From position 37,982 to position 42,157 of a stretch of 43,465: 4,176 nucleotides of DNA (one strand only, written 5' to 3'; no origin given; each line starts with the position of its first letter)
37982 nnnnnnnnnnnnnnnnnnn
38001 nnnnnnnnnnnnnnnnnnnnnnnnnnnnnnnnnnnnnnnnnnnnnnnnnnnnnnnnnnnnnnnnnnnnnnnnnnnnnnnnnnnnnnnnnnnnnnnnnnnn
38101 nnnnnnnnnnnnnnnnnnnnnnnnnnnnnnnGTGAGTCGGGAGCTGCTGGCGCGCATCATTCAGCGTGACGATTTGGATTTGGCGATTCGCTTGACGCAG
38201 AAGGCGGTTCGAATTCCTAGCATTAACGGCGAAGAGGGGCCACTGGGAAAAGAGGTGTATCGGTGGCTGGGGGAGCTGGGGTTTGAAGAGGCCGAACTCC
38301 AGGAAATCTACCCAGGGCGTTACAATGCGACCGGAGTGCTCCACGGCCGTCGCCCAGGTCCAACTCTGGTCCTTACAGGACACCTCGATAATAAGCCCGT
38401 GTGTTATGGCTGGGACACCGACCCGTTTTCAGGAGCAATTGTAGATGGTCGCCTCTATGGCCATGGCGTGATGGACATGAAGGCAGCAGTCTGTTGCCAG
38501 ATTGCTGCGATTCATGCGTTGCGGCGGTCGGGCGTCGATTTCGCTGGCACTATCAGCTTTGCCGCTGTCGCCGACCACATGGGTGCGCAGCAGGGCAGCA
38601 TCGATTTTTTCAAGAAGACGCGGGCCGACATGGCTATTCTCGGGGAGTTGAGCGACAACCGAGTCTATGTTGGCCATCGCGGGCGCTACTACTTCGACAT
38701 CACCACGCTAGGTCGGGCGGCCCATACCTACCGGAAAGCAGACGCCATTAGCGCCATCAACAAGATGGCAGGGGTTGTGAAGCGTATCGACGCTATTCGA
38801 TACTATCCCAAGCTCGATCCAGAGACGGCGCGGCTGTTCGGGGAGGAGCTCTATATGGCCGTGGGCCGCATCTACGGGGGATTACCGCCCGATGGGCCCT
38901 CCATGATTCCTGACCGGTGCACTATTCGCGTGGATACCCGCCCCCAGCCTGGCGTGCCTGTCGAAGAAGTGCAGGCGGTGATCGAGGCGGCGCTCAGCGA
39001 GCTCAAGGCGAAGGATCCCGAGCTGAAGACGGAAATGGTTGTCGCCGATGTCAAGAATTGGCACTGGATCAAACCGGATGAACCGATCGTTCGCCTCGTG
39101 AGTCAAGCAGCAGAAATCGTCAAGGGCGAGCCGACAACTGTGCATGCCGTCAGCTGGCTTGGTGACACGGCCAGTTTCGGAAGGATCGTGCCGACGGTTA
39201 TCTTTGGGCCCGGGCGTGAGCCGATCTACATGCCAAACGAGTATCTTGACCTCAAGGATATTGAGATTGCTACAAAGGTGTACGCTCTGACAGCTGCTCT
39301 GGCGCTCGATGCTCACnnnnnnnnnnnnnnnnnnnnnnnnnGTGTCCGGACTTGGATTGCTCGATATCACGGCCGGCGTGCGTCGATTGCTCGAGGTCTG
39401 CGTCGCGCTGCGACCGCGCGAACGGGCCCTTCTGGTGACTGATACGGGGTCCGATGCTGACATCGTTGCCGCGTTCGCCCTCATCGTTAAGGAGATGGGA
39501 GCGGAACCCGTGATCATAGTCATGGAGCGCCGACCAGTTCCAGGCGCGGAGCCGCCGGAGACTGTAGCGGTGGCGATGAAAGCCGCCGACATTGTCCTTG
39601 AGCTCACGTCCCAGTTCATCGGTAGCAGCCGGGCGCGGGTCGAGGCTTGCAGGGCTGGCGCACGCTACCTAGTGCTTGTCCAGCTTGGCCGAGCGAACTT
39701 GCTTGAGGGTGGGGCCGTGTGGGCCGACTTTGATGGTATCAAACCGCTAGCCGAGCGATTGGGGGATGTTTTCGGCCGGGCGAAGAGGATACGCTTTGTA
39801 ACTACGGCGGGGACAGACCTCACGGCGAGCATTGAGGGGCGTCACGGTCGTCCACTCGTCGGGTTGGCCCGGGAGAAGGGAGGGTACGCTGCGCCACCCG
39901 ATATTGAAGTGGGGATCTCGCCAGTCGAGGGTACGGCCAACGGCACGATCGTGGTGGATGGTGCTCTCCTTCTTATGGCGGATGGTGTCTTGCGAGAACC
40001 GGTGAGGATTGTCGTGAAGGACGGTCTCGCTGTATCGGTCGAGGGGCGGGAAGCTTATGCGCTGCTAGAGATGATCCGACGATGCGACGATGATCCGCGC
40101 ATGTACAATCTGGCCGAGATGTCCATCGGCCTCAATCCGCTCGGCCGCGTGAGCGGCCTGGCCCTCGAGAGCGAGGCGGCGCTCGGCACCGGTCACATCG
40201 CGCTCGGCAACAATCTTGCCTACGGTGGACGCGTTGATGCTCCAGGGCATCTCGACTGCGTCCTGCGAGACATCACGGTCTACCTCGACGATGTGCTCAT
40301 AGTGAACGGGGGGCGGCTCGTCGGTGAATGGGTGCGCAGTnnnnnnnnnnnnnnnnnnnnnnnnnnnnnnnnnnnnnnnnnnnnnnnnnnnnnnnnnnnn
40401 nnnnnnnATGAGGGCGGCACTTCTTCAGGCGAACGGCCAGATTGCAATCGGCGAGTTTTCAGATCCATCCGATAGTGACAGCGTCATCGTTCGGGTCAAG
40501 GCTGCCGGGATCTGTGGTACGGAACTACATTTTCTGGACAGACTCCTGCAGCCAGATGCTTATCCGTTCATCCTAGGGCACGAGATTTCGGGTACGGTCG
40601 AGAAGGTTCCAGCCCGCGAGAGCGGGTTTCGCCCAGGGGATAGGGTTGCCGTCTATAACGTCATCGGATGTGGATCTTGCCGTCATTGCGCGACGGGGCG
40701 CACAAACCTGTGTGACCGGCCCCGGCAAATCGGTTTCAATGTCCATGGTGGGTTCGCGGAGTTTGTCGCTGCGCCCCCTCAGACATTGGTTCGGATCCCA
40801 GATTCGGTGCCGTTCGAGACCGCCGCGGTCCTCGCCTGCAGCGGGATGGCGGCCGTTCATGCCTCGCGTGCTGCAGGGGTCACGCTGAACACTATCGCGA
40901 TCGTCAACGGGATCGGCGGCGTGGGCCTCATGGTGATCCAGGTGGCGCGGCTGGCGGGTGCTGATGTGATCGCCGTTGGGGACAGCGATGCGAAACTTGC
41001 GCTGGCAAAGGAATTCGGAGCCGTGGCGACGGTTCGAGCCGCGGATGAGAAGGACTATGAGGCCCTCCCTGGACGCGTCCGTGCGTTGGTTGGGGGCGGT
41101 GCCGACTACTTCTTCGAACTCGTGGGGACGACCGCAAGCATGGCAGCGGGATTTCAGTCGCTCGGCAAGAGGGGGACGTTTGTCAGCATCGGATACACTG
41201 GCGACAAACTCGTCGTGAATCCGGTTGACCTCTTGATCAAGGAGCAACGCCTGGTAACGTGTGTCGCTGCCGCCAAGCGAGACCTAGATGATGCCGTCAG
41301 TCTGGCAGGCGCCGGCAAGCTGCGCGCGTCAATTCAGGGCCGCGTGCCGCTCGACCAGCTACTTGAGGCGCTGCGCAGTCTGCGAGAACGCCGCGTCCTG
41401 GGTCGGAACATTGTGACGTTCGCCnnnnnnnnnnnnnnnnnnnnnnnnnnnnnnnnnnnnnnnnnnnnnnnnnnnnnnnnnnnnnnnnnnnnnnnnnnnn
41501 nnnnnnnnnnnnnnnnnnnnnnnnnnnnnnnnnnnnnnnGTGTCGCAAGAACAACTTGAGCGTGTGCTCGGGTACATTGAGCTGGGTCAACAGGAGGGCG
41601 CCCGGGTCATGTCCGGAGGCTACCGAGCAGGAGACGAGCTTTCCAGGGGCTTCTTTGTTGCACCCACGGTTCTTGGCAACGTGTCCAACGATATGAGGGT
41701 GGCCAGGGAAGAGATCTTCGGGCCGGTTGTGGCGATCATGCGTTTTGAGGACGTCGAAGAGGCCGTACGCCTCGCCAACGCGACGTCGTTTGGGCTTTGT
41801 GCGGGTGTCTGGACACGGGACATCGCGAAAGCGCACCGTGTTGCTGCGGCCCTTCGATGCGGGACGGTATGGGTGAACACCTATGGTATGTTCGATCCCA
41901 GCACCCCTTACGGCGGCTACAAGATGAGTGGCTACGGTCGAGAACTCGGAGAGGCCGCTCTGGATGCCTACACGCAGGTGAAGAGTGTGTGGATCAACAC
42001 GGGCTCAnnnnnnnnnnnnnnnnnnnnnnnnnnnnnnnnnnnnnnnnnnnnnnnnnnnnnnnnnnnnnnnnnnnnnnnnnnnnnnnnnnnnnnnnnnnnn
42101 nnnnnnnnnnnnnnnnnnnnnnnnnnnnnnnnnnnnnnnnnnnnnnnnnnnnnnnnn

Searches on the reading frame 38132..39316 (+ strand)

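Call 20: search_protein_families(library=pfam, proteins=[window:38132-39316:+], max_evalue=0.001)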
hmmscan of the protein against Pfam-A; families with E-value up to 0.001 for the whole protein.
window:38132-39316:+ (395 aa): 2 families
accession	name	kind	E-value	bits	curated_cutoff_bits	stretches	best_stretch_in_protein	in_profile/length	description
PF01546.33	Peptidase_M20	-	1.6e-22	80.9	24.6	1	81-388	2-204/206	Peptidase family M20/M25/M40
PF07687.19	M20_dimer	-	8.5e-12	45.4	21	1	180-295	1-106/107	Peptidase dimerisation domain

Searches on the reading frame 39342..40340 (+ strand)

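Call 20: search_protein_families(library=pfam, proteins=[window:39342-40340:+], max_evalue=0.001)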
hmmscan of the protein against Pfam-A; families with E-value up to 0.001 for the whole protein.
window:39342-40340:+ (333 aa): 1 family
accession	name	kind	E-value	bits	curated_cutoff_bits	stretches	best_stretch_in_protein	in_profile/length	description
PF02073.20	Peptidase_M29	-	0.0001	21.7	27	1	147-290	204-348/406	Thermophilic metalloprotease (M29)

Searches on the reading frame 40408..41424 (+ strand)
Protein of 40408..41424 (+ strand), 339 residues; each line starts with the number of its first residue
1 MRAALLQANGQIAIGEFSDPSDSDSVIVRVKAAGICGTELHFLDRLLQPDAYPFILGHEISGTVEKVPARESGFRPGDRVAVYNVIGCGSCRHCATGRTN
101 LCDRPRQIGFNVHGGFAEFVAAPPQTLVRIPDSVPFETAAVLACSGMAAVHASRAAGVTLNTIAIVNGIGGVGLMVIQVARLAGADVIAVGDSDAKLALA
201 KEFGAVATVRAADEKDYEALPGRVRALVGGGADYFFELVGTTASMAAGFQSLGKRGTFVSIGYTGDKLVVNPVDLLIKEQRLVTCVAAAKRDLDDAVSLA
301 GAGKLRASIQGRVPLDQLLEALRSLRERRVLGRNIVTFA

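Call 20: search_protein_families(library=pfam, proteins=[window:40408-41424:+], max_evalue=0.001)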
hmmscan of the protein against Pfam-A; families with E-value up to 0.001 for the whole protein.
window:40408-41424:+ (339 aa): 3 families
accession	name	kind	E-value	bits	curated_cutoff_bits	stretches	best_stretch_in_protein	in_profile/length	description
PF08240.17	ADH_N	-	6.8e-29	100.6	23.5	1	23-132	2-104/104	Alcohol dehydrogenase GroES-like domain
PF00107.32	ADH_zinc_N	-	1.5e-24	86.9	31.8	1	171-299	1-126/129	Zinc-binding dehydrogenase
PF13602.12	ADH_zinc_N_2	-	5e-10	40.9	27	1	225-335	16-133/134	Zinc-binding dehydrogenase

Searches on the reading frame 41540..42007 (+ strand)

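Call 20: search_protein_families(library=pfam, proteins=[window:41540-42007:+], max_evalue=0.001)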
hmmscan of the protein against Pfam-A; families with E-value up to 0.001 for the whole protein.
window:41540-42007:+ (156 aa): 1 family
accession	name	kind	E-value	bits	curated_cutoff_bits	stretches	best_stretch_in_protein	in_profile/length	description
PF00171.27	Aldedh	-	1.2e-56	192.7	23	1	2-150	313-461/461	Aldehyde dehydrogenase family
